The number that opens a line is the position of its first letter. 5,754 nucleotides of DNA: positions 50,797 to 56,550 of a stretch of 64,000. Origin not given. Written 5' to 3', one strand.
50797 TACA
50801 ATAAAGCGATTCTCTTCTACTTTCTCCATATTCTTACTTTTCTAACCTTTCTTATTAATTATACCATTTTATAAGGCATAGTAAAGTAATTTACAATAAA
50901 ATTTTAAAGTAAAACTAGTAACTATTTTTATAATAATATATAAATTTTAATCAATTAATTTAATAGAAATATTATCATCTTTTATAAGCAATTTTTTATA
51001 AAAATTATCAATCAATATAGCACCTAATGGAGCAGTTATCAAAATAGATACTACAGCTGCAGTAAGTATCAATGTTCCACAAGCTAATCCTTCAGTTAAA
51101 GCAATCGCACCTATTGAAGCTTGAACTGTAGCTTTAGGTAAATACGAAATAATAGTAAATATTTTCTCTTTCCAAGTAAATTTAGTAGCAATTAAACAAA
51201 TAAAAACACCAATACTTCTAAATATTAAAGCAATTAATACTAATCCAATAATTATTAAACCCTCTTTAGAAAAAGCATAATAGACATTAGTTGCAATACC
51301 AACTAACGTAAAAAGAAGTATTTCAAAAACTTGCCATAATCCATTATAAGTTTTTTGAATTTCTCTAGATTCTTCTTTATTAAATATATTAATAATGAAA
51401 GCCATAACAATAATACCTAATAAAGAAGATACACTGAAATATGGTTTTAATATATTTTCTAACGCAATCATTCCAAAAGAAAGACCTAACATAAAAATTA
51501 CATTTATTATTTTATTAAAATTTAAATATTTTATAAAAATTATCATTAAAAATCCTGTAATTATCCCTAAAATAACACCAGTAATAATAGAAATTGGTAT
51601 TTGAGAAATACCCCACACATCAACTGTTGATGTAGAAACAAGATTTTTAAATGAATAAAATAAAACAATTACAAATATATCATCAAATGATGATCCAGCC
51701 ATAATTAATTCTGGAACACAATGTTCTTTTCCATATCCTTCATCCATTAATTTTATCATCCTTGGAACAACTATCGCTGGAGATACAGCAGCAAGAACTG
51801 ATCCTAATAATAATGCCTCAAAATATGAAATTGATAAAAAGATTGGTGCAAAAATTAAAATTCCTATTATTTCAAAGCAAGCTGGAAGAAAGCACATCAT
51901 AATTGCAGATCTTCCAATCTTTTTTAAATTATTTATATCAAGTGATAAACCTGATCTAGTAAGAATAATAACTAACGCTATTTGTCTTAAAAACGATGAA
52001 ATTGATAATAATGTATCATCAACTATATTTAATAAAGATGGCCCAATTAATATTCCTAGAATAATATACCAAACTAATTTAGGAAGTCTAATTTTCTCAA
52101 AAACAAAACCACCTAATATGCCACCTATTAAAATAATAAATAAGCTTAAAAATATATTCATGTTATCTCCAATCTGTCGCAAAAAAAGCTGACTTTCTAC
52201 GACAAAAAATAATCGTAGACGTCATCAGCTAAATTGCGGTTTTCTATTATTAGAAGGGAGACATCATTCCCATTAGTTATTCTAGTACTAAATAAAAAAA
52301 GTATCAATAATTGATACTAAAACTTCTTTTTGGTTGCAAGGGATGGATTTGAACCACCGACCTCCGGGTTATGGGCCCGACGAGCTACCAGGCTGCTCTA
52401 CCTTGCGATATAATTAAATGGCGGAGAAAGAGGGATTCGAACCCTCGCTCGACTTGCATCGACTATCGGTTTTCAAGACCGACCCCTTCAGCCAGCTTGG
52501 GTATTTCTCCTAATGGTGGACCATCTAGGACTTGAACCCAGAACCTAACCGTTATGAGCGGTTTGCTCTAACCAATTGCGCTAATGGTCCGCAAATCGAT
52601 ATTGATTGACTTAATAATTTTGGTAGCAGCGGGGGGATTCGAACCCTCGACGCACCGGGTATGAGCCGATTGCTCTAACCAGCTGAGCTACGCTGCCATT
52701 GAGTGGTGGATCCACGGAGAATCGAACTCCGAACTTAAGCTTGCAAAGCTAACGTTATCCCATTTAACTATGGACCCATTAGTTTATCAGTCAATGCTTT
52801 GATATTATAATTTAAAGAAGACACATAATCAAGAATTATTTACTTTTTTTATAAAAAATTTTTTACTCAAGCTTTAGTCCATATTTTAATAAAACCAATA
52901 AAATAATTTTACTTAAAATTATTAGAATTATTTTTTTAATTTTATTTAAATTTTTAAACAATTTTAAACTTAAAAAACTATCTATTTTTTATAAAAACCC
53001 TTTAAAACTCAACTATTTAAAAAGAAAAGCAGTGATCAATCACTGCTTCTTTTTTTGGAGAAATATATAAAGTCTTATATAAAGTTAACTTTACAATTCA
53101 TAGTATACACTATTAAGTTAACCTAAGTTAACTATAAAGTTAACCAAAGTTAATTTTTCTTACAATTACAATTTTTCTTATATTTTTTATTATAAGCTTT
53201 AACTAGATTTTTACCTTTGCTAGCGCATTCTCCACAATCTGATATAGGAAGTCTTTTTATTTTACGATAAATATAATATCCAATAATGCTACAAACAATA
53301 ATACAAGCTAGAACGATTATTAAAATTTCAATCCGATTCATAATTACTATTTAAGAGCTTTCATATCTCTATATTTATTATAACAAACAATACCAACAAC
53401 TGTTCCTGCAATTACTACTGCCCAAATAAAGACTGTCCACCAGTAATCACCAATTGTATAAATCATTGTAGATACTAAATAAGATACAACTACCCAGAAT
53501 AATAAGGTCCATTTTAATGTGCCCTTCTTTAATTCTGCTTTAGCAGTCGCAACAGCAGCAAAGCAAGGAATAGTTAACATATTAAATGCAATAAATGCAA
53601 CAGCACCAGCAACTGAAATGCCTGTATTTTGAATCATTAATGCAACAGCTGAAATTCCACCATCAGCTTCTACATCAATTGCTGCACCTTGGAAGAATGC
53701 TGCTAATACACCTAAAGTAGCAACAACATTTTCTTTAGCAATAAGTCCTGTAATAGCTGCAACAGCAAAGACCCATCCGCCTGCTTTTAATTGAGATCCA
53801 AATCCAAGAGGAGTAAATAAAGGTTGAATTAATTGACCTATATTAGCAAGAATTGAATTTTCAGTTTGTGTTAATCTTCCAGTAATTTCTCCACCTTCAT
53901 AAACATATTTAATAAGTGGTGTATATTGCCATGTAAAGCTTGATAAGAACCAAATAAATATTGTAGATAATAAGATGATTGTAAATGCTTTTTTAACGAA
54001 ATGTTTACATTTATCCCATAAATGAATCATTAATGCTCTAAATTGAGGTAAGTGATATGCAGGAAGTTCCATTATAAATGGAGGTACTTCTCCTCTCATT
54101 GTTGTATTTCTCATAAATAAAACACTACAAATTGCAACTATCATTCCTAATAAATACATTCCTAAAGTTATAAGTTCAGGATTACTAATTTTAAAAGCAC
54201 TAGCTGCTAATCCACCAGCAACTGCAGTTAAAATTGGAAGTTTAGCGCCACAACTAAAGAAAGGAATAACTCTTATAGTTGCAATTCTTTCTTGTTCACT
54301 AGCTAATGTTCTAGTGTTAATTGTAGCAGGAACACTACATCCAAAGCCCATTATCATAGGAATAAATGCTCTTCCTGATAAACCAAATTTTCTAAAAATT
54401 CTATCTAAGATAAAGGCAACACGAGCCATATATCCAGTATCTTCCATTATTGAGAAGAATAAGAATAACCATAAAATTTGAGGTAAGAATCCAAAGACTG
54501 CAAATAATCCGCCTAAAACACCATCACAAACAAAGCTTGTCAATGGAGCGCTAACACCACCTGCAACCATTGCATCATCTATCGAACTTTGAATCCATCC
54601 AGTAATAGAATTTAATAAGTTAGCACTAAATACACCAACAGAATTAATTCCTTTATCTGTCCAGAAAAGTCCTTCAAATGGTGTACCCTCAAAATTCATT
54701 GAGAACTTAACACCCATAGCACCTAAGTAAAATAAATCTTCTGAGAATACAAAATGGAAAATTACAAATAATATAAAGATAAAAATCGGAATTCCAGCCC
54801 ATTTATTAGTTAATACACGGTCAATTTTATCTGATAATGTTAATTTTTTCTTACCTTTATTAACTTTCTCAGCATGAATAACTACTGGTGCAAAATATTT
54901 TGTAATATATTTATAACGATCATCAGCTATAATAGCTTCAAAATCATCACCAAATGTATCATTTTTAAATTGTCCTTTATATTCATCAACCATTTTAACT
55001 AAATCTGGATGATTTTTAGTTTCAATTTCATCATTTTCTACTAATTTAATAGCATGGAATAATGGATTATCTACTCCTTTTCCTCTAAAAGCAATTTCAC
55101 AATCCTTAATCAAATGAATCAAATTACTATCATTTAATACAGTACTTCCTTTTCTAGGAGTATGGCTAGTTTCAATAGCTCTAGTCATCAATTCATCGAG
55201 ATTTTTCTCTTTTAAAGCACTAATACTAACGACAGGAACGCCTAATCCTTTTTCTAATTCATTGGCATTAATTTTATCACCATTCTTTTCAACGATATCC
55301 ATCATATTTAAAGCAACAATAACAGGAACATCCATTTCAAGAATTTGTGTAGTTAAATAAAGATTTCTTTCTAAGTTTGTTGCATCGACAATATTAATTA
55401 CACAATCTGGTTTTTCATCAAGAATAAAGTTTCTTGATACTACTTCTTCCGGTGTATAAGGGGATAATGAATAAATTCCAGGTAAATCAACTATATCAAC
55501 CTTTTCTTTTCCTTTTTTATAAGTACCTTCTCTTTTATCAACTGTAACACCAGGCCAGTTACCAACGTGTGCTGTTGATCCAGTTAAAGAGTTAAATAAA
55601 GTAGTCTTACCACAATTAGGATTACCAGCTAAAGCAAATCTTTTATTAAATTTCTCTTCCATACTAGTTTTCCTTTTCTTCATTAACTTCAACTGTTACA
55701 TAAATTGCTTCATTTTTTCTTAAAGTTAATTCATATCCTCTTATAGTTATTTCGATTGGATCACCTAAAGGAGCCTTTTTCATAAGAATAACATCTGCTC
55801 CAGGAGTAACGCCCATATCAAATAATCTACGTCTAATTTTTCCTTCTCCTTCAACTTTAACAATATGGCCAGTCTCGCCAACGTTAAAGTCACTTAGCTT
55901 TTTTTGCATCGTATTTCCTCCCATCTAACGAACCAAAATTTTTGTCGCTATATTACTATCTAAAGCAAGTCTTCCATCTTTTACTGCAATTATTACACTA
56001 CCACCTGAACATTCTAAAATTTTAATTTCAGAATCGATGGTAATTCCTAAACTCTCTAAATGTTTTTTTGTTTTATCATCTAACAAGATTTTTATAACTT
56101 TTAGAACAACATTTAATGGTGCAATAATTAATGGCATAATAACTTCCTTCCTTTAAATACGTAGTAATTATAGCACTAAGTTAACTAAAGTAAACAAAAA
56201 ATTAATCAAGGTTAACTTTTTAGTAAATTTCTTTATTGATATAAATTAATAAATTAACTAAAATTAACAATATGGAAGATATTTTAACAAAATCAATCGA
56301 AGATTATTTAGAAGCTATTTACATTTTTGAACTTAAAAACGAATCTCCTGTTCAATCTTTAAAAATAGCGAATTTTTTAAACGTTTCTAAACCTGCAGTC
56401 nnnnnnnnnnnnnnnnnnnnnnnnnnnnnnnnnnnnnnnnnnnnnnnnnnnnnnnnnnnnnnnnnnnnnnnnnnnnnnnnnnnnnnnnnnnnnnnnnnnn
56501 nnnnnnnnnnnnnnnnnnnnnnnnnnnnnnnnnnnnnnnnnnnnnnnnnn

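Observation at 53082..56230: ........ repeat arrays on both sides of the feo operon and a divergent DtxR-family regulator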

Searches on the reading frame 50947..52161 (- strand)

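Call 8: search_protein_families(library=pfam, proteins=[window:50947-52161:-])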
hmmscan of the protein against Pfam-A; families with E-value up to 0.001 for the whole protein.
window:50947-52161:- (404 aa): 1 family
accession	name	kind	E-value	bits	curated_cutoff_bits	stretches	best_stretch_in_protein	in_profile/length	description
PF00999.27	Na_H_Exchanger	-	1.8e-43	149.3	26.2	1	9-382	3-367/375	Sodium/hydrogen exchanger, transmembrane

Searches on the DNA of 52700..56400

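Call 19: search_rna_families(source=window, start=52700, end=56400, threshold=evalue, max_evalue=10)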
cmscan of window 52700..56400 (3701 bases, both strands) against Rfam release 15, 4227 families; matches with E-value up to 10: 5.
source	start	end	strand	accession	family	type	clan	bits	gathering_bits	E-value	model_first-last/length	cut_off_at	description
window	52707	52777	-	RF00005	tRNA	Gene; tRNA;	CL00001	64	29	8.1e-13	1-71/71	no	tRNA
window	52706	52777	+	RF04354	Plastid-ycf2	Cis-reg;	-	25.4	65.7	0.037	1-75/75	no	Plastid-ycf2 5UTR RNA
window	53000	53081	-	RF03831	mir-627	Gene; miRNA;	-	21.8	86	0.21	1-87/87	no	mir-627 microRNA precursor family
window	54818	54884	-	RF01012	mir-628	Gene; miRNA;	-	19.6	75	1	1-77/77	no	mir-628 microRNA precursor family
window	54255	54347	-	RF00026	U6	Gene; snRNA; splicing;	CL00009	15.1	44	3.3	1-105/105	no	U6 spliceosomal RNA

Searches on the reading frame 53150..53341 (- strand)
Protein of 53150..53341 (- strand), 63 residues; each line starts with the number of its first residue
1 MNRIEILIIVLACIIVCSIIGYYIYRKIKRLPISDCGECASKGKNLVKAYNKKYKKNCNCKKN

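Call 8: search_protein_families(library=pfam, proteins=[window:53150-53341:-])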
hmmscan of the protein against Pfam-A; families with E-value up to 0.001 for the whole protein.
window:53150-53341:- (63 aa): 0 families

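Call 10: search_protein_families(library=ncbifam, proteins=[window:53150-53341:-], max_evalue=0.1)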
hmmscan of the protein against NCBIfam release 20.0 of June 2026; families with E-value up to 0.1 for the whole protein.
window:53150-53341:- (63 aa): 1 family
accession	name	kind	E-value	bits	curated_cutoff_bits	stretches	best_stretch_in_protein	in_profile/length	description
NF008874.0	PRK11910.1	equivalog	0.011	14.1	680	1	5-57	4-55/615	amidase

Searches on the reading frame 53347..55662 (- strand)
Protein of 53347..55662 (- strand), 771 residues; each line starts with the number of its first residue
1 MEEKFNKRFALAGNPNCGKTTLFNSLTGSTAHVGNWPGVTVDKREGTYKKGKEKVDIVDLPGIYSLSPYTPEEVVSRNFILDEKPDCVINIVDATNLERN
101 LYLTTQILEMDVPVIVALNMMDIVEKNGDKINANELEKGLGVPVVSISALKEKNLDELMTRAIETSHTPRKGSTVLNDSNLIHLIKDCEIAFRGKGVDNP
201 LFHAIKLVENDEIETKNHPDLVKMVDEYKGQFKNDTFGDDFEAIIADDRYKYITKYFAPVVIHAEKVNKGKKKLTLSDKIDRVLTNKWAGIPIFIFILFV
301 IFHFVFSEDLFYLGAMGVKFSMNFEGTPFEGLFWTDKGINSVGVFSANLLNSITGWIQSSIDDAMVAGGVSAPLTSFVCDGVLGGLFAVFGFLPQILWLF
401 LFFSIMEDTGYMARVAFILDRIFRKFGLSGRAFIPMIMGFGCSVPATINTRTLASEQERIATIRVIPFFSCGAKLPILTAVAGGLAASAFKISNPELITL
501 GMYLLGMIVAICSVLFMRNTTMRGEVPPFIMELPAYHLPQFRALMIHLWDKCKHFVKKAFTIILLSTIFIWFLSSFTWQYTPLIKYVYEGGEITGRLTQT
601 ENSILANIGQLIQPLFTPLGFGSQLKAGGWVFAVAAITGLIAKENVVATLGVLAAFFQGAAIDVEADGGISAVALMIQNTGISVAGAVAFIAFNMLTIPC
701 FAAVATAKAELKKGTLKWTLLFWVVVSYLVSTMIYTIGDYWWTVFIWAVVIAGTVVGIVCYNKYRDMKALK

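Call 8: search_protein_families(library=pfam, proteins=[window:53347-55662:-])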
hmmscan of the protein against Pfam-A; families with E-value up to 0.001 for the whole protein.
window:53347-55662:- (771 aa): 8 families
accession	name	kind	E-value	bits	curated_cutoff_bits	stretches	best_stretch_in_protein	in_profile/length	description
PF02421.24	FeoB_N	-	1.4e-68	229.7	27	1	8-160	2-154/156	Ferrous iron transport protein B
PF07670.19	Gate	-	5.5e-32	110.8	29.6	2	390-483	2-102/104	Nucleoside recognition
PF01926.29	MMR_HSR1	-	2e-20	73.4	21.9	1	9-119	2-112/113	50S ribosome-binding GTPase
PF07664.17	FeoB_C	-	7.5e-18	64.4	26.6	1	500-551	2-54/54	Ferrous iron transport protein B C terminus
PF17910.6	FeoB_Cyto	-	2.1e-07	31.7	23.4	1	196-261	22-89/90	FeoB cytosolic helical domain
PF00009.33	GTP_EFTU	-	2.9e-07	30.7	26.5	1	38-164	54-184/188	Elongation factor Tu GTP binding domain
PF09439.16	SRPRB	-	8.6e-06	25.7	25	1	7-140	4-138/178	Signal recognition particle receptor beta subunit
PF03193.22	RsgA_GTPase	-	0.00062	20.1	30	0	106-161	48-103/174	RsgA GTPase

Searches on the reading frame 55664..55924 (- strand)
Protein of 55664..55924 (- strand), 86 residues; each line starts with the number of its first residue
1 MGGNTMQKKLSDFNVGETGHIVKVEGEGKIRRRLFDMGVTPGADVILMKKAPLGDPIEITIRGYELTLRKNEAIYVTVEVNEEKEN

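Call 8: search_protein_families(library=pfam, proteins=[window:55664-55924:-])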
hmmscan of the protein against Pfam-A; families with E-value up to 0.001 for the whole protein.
window:55664-55924:- (86 aa): 1 family
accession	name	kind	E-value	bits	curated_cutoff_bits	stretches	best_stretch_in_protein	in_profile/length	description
PF04023.20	FeoA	-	3.2e-21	75.6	23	1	9-79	2-73/74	FeoA domain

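Call 10: search_protein_families(library=ncbifam, proteins=[window:55664-55924:-], max_evalue=0.1)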
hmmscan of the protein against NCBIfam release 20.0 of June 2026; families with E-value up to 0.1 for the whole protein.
window:55664-55924:- (86 aa): 2 families
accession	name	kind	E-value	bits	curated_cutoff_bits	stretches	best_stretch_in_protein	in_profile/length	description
NF007106.0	PRK09555.1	equivalog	4e-10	39.3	102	1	30-80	22-72/75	ferrous iron transporter A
NF047407.1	TransRegMntRTherm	equivalog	0.026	14.2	350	1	7-77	153-224/227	manganese-dependent transcriptional regulator MntR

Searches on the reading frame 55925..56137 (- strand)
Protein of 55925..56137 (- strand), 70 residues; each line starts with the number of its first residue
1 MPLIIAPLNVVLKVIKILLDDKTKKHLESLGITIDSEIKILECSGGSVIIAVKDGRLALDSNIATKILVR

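Call 8: search_protein_families(library=pfam, proteins=[window:55925-56137:-])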
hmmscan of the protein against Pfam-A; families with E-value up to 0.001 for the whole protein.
window:55925-56137:- (70 aa): 1 family
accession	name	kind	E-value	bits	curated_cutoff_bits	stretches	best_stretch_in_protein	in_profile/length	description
PF04023.20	FeoA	-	2e-11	44.2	23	1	1-70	1-73/74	FeoA domain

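Call 10: search_protein_families(library=ncbifam, proteins=[window:55925-56137:-], max_evalue=0.1)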
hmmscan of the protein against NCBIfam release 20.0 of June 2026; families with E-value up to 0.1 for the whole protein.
window:55925-56137:- (70 aa): 1 family
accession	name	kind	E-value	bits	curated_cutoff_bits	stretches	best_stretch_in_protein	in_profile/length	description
NF003622.0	PRK05264.1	equivalog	0.055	13.4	110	1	9-38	28-57/105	met regulon transcriptional regulator MetJ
